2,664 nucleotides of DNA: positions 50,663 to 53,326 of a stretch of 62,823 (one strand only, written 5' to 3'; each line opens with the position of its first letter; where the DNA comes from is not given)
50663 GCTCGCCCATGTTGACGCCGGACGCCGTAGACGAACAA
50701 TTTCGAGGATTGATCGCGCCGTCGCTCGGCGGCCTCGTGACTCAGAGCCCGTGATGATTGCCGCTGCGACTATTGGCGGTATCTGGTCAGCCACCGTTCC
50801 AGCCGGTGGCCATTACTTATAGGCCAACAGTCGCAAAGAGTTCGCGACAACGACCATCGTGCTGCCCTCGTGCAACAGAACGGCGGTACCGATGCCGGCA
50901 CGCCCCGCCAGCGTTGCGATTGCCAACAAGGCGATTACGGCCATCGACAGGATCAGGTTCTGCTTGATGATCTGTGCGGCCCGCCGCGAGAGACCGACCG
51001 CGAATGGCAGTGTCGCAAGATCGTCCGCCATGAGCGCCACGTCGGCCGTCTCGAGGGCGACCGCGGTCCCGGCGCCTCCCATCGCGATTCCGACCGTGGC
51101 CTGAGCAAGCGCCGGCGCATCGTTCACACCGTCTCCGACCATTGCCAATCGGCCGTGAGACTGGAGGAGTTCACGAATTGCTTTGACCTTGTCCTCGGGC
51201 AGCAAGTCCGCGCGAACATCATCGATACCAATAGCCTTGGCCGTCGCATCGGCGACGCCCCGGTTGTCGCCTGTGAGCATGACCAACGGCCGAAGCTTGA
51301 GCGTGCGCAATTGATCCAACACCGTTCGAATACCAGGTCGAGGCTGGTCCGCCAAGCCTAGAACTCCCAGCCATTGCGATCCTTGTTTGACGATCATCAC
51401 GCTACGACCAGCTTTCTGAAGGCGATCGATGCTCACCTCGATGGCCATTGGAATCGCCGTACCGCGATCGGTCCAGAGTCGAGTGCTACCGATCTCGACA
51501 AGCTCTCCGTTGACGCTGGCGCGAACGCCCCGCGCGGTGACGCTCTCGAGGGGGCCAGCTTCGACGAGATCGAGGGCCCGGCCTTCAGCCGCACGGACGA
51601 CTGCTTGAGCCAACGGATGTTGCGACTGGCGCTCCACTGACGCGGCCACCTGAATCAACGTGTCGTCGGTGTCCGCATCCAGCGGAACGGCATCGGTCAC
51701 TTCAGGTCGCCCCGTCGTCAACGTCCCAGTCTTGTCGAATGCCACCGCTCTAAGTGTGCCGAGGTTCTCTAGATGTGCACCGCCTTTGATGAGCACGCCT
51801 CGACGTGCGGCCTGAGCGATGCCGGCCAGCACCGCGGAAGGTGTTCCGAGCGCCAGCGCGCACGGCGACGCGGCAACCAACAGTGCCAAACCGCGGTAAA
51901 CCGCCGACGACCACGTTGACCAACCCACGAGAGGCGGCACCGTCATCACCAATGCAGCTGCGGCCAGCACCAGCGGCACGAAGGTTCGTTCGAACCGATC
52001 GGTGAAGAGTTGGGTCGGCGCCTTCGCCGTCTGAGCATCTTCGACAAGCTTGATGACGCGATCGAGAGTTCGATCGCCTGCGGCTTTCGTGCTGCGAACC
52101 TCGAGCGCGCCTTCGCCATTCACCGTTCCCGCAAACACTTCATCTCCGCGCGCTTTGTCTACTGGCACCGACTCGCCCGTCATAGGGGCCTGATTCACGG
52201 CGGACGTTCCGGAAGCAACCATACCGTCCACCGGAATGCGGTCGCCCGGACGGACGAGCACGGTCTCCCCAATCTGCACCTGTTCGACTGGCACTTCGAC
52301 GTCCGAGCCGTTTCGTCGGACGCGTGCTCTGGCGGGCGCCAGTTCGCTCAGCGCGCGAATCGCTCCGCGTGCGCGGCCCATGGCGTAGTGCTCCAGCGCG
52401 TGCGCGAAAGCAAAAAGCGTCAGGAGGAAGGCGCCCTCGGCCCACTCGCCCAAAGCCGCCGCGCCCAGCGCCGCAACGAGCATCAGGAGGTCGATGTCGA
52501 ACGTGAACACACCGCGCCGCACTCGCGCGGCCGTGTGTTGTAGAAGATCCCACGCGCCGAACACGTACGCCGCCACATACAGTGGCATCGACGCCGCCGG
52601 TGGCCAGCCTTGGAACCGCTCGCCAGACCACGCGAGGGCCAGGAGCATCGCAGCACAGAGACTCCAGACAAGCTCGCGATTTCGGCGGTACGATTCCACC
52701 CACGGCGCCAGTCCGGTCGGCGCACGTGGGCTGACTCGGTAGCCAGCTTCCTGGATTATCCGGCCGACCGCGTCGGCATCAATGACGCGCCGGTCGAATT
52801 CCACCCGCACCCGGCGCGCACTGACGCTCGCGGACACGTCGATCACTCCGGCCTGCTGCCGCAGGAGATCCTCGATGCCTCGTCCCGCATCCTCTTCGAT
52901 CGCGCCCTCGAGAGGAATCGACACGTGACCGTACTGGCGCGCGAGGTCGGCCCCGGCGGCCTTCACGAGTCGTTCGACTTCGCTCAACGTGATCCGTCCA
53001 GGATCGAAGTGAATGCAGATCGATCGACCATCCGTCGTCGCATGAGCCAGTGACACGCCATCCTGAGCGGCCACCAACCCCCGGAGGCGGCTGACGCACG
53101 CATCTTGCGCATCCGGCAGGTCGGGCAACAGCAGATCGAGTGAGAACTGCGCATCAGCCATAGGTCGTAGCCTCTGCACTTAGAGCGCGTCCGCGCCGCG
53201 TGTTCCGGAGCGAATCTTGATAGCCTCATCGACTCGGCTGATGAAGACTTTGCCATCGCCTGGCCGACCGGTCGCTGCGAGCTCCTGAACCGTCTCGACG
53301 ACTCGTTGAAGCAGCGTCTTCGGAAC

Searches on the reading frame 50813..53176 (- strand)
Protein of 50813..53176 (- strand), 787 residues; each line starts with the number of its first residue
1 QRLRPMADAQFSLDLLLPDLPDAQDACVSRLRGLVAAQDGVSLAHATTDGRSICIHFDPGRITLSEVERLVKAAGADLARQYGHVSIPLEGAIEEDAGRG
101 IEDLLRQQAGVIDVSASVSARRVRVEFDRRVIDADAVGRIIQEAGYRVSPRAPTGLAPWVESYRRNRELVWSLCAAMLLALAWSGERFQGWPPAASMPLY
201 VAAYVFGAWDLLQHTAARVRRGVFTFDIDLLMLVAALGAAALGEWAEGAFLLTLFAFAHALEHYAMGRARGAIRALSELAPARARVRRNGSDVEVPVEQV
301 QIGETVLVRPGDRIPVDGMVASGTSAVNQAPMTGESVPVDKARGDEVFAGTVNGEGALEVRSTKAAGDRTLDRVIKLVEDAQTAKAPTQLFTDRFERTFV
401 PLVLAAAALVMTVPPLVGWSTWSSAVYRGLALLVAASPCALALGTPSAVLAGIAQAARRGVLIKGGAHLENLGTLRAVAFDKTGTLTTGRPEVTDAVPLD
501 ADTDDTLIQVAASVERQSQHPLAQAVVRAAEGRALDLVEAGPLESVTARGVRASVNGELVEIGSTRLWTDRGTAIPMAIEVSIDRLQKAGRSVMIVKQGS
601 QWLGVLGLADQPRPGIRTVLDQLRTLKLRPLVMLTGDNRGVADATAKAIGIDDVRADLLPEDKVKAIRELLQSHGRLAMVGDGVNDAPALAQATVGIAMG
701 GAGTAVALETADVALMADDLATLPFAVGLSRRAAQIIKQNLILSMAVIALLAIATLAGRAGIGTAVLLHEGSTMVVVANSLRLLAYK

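Call 110: search_protein_families(library=pfam, proteins=[window:50813-53176:-], max_evalue=0.00001)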
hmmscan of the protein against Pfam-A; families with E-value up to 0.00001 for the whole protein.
window:50813-53176:- (787 aa): 2 families
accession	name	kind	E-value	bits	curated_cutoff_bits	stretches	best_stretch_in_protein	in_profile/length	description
PF00122.25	E1-E2_ATPase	-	6.3e-54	182.7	28.1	1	278-459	1-181/181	E1-E2 ATPase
PF00702.32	Hydrolase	-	1.3e-35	124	26.4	1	476-693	2-190/191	haloacid dehalogenase-like hydrolase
